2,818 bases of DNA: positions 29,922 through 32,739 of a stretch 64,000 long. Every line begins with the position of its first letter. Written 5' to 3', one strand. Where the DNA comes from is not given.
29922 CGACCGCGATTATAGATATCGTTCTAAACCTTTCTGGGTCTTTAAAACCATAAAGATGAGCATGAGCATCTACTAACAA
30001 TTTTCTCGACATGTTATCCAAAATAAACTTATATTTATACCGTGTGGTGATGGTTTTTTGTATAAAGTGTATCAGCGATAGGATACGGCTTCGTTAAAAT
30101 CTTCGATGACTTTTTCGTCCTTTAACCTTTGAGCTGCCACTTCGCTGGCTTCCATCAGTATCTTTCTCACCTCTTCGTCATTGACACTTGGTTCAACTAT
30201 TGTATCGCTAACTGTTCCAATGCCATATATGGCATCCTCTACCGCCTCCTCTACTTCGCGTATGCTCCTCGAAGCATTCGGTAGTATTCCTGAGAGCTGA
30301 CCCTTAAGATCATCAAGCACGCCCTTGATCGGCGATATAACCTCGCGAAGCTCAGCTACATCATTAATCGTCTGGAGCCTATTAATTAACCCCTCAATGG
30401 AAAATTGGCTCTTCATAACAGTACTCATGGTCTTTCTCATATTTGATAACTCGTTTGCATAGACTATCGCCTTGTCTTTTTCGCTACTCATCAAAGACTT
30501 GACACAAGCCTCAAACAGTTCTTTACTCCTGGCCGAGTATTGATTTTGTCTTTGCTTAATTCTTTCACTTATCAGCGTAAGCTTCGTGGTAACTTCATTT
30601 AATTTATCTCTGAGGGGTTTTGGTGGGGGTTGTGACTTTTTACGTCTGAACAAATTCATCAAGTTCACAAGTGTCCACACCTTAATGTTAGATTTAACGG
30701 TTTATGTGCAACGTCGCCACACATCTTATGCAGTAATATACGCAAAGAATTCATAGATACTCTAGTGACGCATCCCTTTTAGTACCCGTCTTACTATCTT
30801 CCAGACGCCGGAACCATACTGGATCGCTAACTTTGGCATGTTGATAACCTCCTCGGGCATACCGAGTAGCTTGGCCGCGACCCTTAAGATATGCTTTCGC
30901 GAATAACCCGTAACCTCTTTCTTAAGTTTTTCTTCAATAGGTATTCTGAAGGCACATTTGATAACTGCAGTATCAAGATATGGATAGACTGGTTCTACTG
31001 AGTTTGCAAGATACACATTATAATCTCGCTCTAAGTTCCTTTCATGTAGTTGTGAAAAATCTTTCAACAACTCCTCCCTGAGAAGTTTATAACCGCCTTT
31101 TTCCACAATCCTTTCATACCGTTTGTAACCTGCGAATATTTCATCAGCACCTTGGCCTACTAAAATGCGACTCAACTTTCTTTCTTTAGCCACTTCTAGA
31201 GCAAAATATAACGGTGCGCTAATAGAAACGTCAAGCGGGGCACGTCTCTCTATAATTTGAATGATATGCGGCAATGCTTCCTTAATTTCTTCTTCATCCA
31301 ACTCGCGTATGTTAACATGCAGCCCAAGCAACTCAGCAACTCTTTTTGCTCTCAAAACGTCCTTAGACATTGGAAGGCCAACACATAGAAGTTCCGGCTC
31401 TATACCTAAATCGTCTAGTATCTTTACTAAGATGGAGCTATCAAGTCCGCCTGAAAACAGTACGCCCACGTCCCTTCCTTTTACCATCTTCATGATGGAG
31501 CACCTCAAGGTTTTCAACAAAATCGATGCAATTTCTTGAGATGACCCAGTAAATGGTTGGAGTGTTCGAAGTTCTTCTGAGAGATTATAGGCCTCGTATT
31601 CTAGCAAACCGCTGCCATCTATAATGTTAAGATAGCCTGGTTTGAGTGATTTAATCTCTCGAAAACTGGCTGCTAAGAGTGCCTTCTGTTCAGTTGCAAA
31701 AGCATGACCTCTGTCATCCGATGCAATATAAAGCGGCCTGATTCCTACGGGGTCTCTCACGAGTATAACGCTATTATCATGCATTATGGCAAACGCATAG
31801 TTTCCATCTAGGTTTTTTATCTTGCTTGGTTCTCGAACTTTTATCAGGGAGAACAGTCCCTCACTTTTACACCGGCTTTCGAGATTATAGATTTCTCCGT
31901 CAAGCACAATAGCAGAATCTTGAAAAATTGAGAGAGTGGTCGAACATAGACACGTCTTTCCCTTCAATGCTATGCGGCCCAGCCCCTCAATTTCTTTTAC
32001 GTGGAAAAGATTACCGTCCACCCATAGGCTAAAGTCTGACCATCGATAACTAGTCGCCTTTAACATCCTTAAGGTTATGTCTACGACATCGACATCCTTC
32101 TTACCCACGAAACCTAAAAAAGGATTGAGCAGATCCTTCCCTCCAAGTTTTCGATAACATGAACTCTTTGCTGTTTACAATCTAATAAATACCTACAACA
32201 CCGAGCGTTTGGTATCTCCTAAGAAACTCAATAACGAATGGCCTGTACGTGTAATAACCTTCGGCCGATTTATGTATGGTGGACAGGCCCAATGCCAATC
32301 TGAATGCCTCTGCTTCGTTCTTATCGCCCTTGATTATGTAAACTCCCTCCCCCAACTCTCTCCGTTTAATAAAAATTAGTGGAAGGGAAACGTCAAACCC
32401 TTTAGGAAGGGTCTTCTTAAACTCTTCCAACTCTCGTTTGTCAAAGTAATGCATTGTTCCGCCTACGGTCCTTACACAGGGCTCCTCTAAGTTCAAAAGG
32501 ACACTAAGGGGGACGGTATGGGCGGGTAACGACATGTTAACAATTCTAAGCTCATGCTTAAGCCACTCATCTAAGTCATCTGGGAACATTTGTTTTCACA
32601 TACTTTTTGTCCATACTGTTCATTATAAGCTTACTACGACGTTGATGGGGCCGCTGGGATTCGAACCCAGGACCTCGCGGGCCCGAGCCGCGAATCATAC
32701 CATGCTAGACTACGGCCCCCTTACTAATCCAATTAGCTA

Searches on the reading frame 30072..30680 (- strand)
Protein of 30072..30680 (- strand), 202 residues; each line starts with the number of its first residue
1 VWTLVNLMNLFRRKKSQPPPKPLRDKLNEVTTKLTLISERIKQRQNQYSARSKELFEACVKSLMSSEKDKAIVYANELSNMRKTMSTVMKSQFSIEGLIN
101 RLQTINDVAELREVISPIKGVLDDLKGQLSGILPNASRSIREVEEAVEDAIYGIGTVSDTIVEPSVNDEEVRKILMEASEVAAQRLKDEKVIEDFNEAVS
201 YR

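Call 9: search_protein_families(library=pfam, proteins=[window:30072-30680:-], max_evalue=0.1)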
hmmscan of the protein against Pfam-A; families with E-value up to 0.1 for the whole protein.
window:30072-30680:- (202 aa): 7 families
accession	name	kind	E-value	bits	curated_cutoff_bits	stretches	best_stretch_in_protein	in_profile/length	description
PF03357.26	Snf7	-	2.5e-05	24.5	27.3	1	33-176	5-147/171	Snf7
PF04513.17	Baculo_PEP_C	-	0.0026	18.3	38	0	101-154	26-79/140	Baculovirus polyhedron envelope protein, PEP, C terminus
PF10158.14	LOH1CR12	-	0.009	16.5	24.7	1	32-118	38-126/131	Tumour suppressor protein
PF14966.11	DNA_repr_REX1B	-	0.012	16.6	24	1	23-71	36-84/94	DNA repair REX1-B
PF04803.17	Cor1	-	0.055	14.2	32.1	0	24-90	65-131/132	Cor1/Xlr/Xmr conserved region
PF15341.11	SLX9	-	0.056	14.4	27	0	20-115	46-124/127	Ribosome biogenesis protein SLX9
PF09784.14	L31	-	0.06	14.2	22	0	21-90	21-89/102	Mitochondrial ribosomal protein L31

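Call 83: search_solved_structures(query=window:30075-30680:-, max_evalue=0.1)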
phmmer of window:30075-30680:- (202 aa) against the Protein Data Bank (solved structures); distinct sequences matched with E-value up to 0.1: 3.
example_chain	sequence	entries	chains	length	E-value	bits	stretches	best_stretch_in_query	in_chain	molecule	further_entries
9s97_A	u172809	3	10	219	1.8e-21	80.2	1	20-189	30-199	Cell division protein B2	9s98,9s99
9s9j_A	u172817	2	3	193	1.8e-18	70.5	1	23-187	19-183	Cell division protein CdvB, Vps2 like protein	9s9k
3frv_A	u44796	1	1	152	0.01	19.1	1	8-143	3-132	Charged multivesicular body protein 3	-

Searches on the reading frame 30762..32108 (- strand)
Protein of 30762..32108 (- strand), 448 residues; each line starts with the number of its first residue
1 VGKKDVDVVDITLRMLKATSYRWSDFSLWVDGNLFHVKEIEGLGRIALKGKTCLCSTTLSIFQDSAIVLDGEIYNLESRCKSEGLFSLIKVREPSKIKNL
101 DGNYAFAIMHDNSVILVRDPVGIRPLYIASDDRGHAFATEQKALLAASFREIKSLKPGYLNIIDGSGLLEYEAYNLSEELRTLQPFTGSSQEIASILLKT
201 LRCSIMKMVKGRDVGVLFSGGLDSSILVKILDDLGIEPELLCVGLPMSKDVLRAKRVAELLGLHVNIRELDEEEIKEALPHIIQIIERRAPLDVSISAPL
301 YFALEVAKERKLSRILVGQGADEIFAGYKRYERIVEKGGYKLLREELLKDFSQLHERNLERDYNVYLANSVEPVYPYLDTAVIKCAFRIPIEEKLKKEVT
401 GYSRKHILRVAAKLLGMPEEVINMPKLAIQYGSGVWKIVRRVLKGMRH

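Call 9: search_protein_families(library=pfam, proteins=[window:30762-32108:-], max_evalue=0.1)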
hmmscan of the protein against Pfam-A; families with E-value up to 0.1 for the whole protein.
window:30762-32108:- (448 aa): 4 families
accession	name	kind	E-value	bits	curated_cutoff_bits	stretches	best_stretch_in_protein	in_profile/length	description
PF00733.27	Asn_synthase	-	2e-39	136.7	21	2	206-334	12-141/354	Asparagine synthase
PF13537.11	GATase_7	-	2.7e-12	47.2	25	1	72-146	45-123/123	Glutamine amidotransferase domain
PF24167.1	DUF7411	-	3.6e-08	33.7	28.7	1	213-283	2-71/194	Family of unknown function (DUF7411)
PF13522.11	GATase_6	-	2.3e-05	24.8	27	1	76-140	64-130/130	Glutamine amidotransferase domain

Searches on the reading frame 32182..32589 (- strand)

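Call 9: search_protein_families(library=pfam, proteins=[window:32182-32589:-], max_evalue=0.1)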
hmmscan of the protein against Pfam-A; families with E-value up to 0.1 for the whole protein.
window:32182-32589:- (135 aa): 1 family
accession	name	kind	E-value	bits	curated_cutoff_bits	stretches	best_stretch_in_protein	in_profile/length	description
PF01886.21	DUF61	-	1.2e-21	77.6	27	1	8-129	2-122/127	Protein of unknown function DUF61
